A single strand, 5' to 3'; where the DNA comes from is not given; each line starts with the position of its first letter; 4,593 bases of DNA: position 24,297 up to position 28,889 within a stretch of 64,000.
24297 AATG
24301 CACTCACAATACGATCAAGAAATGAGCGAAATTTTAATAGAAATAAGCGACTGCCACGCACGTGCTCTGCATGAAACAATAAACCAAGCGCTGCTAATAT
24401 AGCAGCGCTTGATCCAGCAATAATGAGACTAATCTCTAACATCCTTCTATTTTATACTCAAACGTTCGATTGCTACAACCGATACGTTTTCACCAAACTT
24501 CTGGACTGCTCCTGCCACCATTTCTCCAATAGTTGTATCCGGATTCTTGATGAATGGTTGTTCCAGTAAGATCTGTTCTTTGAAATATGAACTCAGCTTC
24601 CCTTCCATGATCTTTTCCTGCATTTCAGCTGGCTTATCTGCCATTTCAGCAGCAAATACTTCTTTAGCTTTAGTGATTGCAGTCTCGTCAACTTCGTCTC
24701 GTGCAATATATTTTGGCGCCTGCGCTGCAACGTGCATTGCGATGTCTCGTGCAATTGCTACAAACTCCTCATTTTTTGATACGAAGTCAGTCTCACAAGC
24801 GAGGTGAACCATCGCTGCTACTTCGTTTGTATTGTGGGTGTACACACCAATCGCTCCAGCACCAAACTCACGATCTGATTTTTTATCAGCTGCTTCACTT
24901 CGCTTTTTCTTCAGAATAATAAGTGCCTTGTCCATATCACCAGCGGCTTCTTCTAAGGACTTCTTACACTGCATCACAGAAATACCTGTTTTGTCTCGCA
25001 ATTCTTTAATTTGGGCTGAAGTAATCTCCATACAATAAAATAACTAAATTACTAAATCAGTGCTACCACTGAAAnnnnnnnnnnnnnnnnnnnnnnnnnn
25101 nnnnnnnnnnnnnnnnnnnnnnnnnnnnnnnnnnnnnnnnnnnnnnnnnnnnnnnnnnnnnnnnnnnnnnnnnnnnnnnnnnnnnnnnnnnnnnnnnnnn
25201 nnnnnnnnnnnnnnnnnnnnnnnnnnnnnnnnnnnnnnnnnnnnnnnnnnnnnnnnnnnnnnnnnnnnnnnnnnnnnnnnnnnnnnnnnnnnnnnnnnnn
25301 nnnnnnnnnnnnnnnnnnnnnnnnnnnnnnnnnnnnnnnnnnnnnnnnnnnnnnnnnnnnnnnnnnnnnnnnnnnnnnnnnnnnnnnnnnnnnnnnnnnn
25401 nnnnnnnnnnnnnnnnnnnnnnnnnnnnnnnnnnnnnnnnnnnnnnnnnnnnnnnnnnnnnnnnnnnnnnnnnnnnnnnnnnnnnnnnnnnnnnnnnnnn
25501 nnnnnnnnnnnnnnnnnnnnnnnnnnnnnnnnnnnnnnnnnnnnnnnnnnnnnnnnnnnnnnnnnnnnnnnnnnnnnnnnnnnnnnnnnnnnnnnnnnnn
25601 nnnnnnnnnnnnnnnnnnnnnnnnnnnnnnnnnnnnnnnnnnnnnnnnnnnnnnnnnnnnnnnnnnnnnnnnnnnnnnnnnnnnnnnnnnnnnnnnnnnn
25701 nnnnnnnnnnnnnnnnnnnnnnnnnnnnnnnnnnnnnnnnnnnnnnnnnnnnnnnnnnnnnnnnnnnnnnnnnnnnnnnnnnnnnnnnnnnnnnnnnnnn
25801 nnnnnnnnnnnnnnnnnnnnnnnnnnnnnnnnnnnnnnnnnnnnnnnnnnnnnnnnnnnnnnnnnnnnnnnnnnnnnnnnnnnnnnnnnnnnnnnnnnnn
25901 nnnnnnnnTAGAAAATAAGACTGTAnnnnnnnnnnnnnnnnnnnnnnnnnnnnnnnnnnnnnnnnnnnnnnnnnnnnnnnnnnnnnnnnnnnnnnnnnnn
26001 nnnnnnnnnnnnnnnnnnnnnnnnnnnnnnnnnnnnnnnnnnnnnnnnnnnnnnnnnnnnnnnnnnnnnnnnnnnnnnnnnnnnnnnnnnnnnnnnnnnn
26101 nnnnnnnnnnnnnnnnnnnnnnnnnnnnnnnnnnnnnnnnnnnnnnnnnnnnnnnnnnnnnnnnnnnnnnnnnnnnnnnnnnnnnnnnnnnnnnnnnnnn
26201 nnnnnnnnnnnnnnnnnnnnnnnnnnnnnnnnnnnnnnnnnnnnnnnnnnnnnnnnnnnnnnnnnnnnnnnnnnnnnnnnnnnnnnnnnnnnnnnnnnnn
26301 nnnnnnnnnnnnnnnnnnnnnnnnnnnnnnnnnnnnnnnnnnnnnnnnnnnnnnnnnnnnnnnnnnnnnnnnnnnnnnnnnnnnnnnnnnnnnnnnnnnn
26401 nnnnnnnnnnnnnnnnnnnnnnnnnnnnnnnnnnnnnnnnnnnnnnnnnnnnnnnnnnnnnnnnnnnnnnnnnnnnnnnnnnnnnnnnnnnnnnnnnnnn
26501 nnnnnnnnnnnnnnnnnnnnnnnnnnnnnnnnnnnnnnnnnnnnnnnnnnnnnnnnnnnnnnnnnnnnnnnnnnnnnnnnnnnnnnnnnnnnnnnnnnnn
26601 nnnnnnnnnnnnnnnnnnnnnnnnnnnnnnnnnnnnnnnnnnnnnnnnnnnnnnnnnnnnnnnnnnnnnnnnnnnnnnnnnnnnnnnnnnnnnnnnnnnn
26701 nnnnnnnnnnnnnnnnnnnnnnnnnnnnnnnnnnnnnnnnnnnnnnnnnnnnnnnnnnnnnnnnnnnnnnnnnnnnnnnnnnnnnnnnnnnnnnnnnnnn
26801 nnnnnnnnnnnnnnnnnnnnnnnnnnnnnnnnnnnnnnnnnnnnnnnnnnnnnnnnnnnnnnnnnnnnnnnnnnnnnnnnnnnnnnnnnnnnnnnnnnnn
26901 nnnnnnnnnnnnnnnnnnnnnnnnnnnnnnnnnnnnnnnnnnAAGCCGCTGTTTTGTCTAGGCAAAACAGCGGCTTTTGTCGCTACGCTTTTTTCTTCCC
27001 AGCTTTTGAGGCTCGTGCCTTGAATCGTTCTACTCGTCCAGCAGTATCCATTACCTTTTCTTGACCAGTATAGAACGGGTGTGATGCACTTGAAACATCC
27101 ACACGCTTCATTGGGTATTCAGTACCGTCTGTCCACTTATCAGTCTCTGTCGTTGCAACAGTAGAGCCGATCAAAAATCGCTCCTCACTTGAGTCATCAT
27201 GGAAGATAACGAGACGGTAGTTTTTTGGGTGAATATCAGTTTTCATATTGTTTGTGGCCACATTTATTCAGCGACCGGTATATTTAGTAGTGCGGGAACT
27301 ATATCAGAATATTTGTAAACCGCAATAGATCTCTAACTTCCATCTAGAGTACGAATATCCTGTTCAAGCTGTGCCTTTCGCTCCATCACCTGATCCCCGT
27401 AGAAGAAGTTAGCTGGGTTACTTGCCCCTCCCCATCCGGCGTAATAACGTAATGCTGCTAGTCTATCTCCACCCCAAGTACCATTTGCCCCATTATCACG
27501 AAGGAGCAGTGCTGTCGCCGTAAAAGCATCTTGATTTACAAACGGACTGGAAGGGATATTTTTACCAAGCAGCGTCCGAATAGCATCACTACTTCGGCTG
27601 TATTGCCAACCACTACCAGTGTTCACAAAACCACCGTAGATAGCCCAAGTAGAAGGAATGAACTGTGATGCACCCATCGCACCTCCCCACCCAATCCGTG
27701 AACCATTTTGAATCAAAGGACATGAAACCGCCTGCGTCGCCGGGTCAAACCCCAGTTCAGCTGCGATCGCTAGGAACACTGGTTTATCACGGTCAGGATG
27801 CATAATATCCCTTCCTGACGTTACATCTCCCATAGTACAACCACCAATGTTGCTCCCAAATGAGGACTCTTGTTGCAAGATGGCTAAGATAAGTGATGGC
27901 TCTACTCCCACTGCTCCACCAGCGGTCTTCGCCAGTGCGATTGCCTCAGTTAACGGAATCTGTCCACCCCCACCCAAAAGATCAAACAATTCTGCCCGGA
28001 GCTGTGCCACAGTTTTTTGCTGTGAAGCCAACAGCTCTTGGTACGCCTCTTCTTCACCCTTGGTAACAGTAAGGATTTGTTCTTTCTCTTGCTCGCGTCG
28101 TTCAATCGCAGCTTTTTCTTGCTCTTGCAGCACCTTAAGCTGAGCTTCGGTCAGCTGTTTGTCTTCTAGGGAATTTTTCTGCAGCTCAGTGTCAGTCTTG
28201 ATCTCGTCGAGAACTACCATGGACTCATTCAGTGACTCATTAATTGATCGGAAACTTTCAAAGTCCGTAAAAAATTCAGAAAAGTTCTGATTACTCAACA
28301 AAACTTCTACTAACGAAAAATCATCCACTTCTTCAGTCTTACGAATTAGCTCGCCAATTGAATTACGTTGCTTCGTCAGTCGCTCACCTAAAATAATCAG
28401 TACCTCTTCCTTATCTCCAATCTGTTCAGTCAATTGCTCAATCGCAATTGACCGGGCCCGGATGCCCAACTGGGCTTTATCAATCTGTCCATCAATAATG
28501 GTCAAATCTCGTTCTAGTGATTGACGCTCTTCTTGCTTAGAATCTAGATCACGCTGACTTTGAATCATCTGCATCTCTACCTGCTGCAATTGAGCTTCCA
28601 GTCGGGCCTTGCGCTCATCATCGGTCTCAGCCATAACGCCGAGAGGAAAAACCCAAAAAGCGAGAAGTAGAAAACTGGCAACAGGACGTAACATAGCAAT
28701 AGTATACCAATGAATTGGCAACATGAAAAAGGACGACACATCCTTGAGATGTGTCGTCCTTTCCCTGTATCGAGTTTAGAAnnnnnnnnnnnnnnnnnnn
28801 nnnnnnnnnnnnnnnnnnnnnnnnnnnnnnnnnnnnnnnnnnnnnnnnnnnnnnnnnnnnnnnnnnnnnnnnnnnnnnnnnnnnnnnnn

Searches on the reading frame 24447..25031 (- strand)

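Call 64: search_protein_families(library=pfam, proteins=[window:24447-25031:-], max_evalue=0.001)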
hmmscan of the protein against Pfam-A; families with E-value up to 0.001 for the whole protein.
window:24447-25031:- (194 aa): 2 families
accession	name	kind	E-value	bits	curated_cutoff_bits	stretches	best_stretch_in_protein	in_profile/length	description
PF00889.24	EF_TS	-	1.8e-29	103.2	27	1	59-177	80-192/204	Elongation factor TS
PF25025.1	EF-Ts_N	-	1.9e-05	24.9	33.2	1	4-41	13-51/60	Elongation factor Ts, mitochondrial, N-terminal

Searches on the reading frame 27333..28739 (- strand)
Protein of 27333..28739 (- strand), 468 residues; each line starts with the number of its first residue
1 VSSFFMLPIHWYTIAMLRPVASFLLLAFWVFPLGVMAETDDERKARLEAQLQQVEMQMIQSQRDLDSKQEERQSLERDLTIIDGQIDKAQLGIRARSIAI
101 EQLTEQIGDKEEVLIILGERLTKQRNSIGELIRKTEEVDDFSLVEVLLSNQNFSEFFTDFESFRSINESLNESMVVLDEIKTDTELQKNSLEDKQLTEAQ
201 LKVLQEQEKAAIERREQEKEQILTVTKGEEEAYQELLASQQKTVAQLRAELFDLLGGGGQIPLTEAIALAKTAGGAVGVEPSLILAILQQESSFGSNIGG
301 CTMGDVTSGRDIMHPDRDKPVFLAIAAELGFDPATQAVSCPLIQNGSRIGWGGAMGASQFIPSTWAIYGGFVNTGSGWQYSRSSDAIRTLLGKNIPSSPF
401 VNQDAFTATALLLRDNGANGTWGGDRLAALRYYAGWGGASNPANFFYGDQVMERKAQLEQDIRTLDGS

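Call 64: search_protein_families(library=pfam, proteins=[window:27333-28739:-], max_evalue=0.001)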
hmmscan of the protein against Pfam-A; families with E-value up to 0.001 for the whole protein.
window:27333-28739:- (468 aa): 1 family
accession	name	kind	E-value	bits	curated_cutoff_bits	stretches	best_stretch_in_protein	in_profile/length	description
PF13406.11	SLT_2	-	1.2e-05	25.1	24.3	1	263-369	70-170/292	Transglycosylase SLT domain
